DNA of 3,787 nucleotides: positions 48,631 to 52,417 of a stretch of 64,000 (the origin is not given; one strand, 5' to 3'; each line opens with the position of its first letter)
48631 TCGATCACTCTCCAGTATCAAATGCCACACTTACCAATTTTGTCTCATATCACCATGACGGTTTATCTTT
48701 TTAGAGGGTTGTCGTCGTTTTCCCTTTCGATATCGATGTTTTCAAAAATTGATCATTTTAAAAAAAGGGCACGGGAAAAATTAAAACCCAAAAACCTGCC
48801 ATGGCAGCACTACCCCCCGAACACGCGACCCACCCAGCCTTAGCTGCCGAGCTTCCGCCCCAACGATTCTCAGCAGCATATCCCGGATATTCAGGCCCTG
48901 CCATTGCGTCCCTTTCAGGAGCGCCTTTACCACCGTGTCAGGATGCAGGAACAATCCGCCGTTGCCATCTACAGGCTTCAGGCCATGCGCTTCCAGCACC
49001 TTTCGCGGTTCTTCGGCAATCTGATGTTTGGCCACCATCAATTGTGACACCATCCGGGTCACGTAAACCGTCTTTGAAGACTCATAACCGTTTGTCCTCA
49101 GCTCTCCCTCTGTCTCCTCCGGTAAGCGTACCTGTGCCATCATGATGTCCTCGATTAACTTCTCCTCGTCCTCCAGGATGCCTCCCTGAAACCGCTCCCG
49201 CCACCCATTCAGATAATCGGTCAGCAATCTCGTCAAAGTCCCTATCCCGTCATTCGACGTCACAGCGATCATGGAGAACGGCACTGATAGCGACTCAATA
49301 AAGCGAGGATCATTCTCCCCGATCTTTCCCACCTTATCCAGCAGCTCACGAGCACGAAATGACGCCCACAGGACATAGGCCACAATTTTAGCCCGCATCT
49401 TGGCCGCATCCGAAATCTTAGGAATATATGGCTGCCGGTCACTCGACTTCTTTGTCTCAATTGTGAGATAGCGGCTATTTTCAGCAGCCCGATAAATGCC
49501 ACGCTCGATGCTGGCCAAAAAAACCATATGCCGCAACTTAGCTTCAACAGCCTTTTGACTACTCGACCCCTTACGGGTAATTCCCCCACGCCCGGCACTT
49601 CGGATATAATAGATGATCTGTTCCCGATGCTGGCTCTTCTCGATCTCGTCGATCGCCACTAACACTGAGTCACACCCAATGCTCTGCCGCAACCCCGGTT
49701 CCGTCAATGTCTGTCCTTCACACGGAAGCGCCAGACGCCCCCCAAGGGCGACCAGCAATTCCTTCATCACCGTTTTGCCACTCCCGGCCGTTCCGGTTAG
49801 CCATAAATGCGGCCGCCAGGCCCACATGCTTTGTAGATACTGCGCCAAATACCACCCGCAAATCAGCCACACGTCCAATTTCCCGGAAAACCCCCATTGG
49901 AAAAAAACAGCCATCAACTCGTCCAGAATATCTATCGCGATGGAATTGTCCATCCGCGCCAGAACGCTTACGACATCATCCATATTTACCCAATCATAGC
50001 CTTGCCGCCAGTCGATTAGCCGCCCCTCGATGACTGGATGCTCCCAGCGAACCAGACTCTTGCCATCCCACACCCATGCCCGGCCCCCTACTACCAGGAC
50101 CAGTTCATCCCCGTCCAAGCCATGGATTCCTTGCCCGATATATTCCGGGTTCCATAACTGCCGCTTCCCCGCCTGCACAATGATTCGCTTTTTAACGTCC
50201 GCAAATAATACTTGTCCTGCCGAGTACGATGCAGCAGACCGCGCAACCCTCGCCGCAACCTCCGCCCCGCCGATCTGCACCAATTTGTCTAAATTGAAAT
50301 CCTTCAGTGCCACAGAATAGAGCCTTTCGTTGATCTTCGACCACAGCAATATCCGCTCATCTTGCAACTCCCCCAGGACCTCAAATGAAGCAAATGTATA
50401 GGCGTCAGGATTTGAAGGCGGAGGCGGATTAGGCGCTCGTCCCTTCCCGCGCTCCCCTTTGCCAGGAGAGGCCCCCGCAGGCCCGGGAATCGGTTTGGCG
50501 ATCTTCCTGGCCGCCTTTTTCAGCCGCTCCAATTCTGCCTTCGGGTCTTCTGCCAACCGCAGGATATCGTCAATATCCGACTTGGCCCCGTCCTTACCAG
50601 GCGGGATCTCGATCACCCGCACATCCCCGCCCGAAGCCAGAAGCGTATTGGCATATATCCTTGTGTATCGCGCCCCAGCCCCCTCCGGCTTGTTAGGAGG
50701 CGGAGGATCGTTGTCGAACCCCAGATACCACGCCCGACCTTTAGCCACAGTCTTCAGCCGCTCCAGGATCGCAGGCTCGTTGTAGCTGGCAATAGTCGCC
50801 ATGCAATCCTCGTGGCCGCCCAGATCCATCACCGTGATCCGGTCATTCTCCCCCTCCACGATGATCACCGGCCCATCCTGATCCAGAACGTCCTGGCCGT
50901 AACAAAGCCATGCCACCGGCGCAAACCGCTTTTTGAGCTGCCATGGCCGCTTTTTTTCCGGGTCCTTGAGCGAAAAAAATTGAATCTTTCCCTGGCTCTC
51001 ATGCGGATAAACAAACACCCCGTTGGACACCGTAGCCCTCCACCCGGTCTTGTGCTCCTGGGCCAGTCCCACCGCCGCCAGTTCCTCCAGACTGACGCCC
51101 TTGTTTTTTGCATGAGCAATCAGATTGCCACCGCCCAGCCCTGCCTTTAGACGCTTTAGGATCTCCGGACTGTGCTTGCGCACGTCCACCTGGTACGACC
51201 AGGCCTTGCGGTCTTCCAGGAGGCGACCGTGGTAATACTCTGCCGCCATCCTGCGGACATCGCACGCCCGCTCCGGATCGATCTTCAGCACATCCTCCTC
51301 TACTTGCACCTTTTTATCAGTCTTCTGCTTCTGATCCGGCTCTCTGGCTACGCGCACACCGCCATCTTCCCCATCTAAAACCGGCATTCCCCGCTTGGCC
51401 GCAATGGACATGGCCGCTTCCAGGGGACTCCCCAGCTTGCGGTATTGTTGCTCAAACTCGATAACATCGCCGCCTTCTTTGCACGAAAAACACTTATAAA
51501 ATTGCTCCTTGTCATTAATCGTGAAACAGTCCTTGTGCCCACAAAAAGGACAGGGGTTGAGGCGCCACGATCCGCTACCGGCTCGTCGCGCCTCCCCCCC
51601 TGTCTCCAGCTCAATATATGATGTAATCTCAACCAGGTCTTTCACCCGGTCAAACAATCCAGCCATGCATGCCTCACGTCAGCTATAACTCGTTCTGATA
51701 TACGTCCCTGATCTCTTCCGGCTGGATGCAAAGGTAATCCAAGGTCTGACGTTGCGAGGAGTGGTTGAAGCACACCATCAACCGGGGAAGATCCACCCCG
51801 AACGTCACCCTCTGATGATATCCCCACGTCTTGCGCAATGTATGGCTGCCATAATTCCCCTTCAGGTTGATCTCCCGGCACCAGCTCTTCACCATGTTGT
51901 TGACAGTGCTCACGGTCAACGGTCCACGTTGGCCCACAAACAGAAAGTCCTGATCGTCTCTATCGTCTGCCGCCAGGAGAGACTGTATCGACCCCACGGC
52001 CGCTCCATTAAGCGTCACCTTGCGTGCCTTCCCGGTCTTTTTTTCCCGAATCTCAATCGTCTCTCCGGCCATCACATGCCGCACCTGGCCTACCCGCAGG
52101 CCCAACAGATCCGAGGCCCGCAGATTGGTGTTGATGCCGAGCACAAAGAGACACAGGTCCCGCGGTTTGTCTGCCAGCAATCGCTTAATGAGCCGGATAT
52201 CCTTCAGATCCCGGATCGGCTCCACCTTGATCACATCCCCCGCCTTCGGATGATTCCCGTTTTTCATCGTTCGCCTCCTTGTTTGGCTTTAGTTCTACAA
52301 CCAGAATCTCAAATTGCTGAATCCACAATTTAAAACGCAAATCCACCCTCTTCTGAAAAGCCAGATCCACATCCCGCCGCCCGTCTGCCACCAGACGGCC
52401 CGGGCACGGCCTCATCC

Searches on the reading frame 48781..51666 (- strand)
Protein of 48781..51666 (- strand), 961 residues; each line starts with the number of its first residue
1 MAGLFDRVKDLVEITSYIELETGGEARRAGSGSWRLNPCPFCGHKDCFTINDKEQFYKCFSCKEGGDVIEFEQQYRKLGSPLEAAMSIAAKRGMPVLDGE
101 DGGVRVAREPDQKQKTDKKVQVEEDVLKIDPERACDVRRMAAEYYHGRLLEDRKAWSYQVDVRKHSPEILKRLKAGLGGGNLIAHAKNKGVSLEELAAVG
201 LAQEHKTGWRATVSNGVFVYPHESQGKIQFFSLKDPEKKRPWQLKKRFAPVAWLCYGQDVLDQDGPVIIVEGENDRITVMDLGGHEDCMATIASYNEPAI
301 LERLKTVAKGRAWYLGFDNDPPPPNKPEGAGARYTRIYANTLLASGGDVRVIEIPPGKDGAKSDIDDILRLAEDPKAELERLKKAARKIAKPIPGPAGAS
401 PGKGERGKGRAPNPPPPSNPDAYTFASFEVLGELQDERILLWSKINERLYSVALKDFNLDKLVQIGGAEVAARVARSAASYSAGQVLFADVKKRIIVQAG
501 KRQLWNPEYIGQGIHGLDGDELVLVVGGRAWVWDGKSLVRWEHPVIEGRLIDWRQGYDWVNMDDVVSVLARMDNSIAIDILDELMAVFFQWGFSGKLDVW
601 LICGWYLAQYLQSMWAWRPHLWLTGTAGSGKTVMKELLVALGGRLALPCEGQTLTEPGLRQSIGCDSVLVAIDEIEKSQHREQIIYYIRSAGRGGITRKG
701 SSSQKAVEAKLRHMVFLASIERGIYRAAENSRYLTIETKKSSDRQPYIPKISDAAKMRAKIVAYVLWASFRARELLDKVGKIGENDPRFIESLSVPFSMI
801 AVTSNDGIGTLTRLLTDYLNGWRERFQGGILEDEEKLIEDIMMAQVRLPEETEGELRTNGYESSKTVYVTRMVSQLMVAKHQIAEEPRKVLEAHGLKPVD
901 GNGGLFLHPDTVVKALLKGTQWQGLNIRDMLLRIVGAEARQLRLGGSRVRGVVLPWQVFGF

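Call 27: search_protein_families(library=pfam, proteins=[window:48781-51666:-], max_evalue=0.01)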
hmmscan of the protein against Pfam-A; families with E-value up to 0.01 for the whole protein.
window:48781-51666:- (961 aa): 2 families
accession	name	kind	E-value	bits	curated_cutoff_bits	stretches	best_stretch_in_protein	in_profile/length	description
PF01807.25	Zn_ribbon_DnaG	-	3.2e-10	40.1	24.9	1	27-94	26-91/98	CHC2 zinc finger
PF14354.12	Lar_restr_allev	-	0.0023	18.6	28.6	1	36-70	3-39/58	Restriction alleviation protein Lar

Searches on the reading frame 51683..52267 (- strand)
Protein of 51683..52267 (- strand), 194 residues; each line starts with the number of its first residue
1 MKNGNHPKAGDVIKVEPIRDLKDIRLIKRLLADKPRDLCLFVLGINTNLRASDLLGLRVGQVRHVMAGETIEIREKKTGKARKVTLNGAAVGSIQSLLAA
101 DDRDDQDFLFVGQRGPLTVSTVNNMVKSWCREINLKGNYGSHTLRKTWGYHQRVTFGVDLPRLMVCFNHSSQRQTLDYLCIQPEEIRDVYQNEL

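Call 55: search_protein_families(library=pfam, proteins=[window:51683-52267:-], max_evalue=0.01)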
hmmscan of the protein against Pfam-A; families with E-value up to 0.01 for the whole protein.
window:51683-52267:- (194 aa): 1 family
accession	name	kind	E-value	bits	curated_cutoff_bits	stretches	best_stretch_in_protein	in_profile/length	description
PF00589.27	Phage_integrase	-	7.3e-20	71.9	27.1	1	33-180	20-167/172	Phage integrase family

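Call 56: search_protein_families(library=phrogs, proteins=[window:51683-52267:-], max_evalue=0.01)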
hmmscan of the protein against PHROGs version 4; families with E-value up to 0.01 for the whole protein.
window:51683-52267:- (194 aa): 3 families
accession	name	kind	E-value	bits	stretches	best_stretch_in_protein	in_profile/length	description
phrog_216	-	integration and excision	3e-43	149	1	13-191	50-234/301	integrase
phrog_1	-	integration and excision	7e-20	72.8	1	25-191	278-445/611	integrase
phrog_7269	-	integration and excision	3e-10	40.9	1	122-188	13-76/89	integrase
